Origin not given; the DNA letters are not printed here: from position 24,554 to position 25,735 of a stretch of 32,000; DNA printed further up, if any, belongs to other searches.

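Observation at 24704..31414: Compact bipartite type IV pilus-like locus with no ATPase or prepilin peptidase in the window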

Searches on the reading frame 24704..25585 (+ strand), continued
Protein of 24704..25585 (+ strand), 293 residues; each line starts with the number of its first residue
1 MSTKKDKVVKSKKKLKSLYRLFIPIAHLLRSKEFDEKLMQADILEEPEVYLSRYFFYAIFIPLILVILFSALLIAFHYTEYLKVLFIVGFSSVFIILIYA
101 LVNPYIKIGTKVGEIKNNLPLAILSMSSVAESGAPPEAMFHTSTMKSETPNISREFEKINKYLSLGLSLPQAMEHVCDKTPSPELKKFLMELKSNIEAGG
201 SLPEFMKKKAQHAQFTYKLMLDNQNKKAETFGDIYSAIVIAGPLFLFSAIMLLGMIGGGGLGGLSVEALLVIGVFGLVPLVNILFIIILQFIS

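Call 18: find_encoding_contigs(protein=P0145, flank=8000, max_places=2)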
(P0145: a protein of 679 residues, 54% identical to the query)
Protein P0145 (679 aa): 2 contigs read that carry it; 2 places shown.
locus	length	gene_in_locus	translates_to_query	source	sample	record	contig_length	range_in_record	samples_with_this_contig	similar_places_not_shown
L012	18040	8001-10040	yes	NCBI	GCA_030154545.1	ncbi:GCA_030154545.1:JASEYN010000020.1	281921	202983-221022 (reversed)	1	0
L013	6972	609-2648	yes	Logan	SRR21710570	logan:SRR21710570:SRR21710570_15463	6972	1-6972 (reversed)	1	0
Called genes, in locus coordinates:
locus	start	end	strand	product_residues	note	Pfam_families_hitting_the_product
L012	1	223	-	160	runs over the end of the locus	PF08660:Alg14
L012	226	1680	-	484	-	PF01943:Polysacc_synt, PF13440:Polysacc_synt_3, PF03023:MurJ (weak)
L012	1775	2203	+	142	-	PF04138:GtrA_DPMS_TM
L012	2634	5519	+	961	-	PF13385:Laminin_G_3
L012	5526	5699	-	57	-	PF03911:Sec61_beta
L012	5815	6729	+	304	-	-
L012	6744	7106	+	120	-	-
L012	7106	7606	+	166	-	-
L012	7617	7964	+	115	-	-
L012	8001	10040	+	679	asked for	PF00437:T2SSE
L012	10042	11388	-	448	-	-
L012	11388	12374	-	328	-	-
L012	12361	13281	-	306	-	PF00557:Peptidase_M24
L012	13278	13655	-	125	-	-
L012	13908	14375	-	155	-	PF03946:Ribosomal_L11_N, PF00298:Ribosomal_L11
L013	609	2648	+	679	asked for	PF00437:T2SSE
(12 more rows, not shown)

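Call 19: find_encoding_contigs(protein=P0139, flank=8000, max_places=8)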
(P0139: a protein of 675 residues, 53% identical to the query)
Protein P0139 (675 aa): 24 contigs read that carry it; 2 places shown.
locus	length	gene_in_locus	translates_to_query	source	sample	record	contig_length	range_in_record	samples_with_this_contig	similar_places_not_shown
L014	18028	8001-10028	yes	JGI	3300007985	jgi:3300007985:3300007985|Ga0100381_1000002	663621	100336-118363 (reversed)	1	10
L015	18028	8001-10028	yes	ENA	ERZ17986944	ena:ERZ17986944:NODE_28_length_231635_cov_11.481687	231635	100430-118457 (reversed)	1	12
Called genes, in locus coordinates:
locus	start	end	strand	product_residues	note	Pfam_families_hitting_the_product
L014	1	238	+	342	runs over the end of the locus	PF21238:Pus10_C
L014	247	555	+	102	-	PF03819:MazG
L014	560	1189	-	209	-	PF22175:Ogg-HhH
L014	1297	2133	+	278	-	-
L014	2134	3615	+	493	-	-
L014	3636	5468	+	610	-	-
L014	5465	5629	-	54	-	PF03911:Sec61_beta (weak)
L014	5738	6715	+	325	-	-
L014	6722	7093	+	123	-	-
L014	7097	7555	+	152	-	-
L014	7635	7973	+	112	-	-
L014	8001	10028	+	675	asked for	PF00437:T2SSE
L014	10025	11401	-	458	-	-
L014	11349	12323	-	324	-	-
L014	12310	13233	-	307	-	PF00557:Peptidase_M24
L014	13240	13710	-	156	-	-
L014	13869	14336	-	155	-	PF03946:Ribosomal_L11_N, PF00298:Ribosomal_L11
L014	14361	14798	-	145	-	PF03439:Spt5-NGN, PF00467:KOW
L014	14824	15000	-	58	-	PF00584:SecE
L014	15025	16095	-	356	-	PF00091:Tubulin, PF12327:FtsZ_C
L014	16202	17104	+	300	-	PF01008:IF-2B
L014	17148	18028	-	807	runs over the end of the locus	PF03104:DNA_pol_B_exo1, PF10108:DNA_pol_B_exo2 (weak), PF00136:DNA_pol_B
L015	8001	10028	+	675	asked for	PF00437:T2SSE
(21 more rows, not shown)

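Call 20: search_protein_families(library=pfam, proteins=[L014:5738-6715:+, L014:6722-7093:+, L014:7097-7555:+, L014:7635-7973:+, L014:8001-10028:+, L014:10025-11401:-, L014:11349-12323:-, L014:13240-13710:-, L014:1297-2133:+, L014:2134-3615:+], max_evalue=1)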
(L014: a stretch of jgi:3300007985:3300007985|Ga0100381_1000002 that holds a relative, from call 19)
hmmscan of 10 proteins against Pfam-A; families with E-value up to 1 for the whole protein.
L014:5738-6715:+ (325 aa): 3 families
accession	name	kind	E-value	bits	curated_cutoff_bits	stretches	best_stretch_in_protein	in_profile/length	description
PF11375.13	DUF3177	-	0.041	14.2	25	1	12-48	11-47/189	Protein of unknown function (DUF3177)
PF23355.1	IFT52_GIFT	-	0.098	12.2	27.2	1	93-151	34-95/246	IFT52 GIFT domain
PF09822.16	ABC_transp_aux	-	0.16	11.6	34.7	1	102-147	42-90/288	ABC-type uncharacterized transport system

L014:6722-7093:+ (123 aa): 1 family
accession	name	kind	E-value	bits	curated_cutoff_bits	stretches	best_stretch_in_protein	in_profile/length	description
PF09174.15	Maf1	-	0.011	16.3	28.9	1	30-116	85-166/174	Maf1 regulator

L014:7097-7555:+ (152 aa): 1 family
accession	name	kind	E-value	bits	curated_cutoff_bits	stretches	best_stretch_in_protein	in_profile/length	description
PF06480.20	FtsH_ext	-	0.89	10.2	25.5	0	7-66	3-55/103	FtsH Extracellular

L014:7635-7973:+ (112 aa): 7 families
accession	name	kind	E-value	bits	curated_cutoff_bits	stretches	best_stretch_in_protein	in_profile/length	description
PF18394.6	TBK1_CCD1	-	0.0035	17.4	25.9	1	3-85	81-164/256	TANK-binding kinase 1 coiled-coil domain 1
PF12725.13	DUF3810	-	0.11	12.3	28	1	24-101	77-146/311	Protein of unknown function (DUF3810)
PF06009.19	Laminin_II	-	0.14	12.6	33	1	5-45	58-98/138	Laminin Domain II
PF09182.16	PuR_N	-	0.25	11.7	24.6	1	14-53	16-55/70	Bacterial purine repressor, N-terminal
PF12325.13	TMF_TATA_bd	-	0.27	11.8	29.1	1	9-104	19-113/115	TATA element modulatory factor 1 TATA binding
PF19745.5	FUT8_N_cat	-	0.42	9.7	27.6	1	2-106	46-149/499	Alpha-(1,6)-fucosyltransferase N- and catalytic domains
PF04959.19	ARS2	-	0.99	10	30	0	29-64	29-65/195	Arsenite-resistance protein 2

L014:8001-10028:+ (675 aa): 3 families
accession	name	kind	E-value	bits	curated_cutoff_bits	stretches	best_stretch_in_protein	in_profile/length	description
PF00437.27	T2SSE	-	1.4e-31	110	24.9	1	325-552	45-273/370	Type II/IV secretion system protein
PF14069.11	SpoVIF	-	0.0087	16.1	27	1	225-276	12-63/72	Stage VI sporulation protein F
PF00005.33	ABC_tran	-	0.16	13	25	1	410-443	12-45/137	ABC transporter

L014:10025-11401:- (458 aa): 9 families
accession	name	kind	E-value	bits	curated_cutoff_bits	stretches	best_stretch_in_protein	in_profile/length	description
PF17359.7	DUF5385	-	0.0018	18.4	25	1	408-448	1-41/217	Family of unknown function (DUF5385)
PF15102.11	TMEM154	-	0.0036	17.6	30.3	1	386-456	38-111/153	TMEM154 protein family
PF16927.11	HisKA_7TM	-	0.014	15.7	28.6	1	3-53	33-83/224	N-terminal 7TM region of histidine kinase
PF25184.1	YxzE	-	0.081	14.4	40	1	415-445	4-34/65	YxzE-like putative bacteriocin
PF13273.12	DUF4064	-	0.14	12.8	32.1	1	405-436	54-85/102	Protein of unknown function (DUF4064)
PF14575.11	EphA2_TM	-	0.18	12.9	28.9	1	416-449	7-42/74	Ephrin type-A receptor 2 transmembrane domain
PF14523.12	Syntaxin_2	-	0.25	11.8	26.5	1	139-244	6-105/134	Syntaxin-like protein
PF06143.16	Baculo_11_kDa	-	0.55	10.3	28.4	1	415-444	43-72/84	Baculovirus 11 kDa family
PF14264.12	Glucos_trans_II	-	0.6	9.6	30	1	375-440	211-270/317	Glucosyl transferase GtrII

L014:11349-12323:- (324 aa): 0 families

L014:13240-13710:- (156 aa): 0 families

L014:1297-2133:+ (278 aa): 1 family
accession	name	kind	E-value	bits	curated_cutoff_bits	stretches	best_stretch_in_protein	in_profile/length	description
PF14850.11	Pro_dh-DNA_bdg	-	0.077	13.9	27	1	156-207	24-74/112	DNA-binding domain of Proline dehydrogenase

L014:2134-3615:+ (493 aa): 2 families
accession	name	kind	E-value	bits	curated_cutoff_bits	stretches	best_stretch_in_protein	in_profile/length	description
PF13437.12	HlyD_3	-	0.073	14.2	22.2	0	166-235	29-97/106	HlyD family secretion protein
PF22073.2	Cep192_D4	-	0.34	11.6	35.5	0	155-239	24-102/112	Cep192 domain 4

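Call 22: find_related_loci(query=P0139, collection=metagenome_contigs, flank=8000)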
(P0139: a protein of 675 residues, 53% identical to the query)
Query P0139 (675 aa) in metagenome_contigs; peptide patterns used: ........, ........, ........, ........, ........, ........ (x = any residue, [..] = any of these).
515 stretches matched a pattern; 14 encode a relative of the query (tblastn E <= 1e-3); 13 distinct loci.
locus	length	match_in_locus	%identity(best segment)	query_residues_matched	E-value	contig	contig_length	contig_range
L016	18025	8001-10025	100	1-675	0e+0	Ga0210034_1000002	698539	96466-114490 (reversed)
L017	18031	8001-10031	93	1-675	0e+0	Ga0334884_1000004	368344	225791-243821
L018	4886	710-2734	73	1-675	0e+0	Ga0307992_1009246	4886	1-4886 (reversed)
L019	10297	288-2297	67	1-672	0e+0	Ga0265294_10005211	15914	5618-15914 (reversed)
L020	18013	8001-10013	66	1-672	0e+0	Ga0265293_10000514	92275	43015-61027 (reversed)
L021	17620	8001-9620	71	136-670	0e+0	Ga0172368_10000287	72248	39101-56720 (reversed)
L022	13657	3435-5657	71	1-670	0e+0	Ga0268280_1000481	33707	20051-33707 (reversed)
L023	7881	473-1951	75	175-670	0e+0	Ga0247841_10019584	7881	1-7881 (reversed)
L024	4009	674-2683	56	1-667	0e+0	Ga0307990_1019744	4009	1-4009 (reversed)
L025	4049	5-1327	68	226-670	0e+0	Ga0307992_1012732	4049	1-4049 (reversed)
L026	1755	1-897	96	377-675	0e+0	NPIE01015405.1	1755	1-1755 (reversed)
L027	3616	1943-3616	58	1-494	0e+0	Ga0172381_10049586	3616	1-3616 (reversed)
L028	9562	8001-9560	81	1-447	1e-145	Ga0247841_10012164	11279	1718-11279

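Call 23: list_cluster_members(proteins=[P0001, P0139])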
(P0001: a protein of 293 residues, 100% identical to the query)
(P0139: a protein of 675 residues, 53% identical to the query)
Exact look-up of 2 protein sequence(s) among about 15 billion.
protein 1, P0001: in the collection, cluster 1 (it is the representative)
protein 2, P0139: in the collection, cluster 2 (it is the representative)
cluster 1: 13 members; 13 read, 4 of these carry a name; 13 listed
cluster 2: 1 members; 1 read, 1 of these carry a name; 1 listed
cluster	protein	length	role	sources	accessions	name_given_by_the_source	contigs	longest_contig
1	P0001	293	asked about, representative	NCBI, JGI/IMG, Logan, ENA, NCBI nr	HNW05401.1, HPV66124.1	MAG TPA: type II secretion system F family protein [archaeon] | archaellum biogenesis protein FlaJ (TadC family) | type II secretion system F family protein [archaeon]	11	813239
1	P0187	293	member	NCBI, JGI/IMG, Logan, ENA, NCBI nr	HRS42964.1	MAG TPA: type II secretion system F family protein [Candidatus Diapherotrites archaeon] | type II secretion system F family protein [Candidatus Diapherotrites archaeon]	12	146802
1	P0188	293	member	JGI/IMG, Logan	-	archaellum biogenesis protein FlaJ (TadC family)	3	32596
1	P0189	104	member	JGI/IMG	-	archaellum biogenesis protein FlaJ (TadC family)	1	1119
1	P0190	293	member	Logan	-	-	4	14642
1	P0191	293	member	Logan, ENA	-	-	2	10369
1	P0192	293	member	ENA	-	-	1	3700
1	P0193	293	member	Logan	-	-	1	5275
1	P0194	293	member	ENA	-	-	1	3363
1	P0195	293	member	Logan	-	-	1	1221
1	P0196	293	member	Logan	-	-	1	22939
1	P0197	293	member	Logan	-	-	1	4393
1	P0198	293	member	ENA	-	-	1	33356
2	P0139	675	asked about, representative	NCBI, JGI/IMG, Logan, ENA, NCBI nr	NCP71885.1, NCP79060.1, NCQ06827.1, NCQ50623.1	Flp pilus assembly complex ATPase component [archaeon]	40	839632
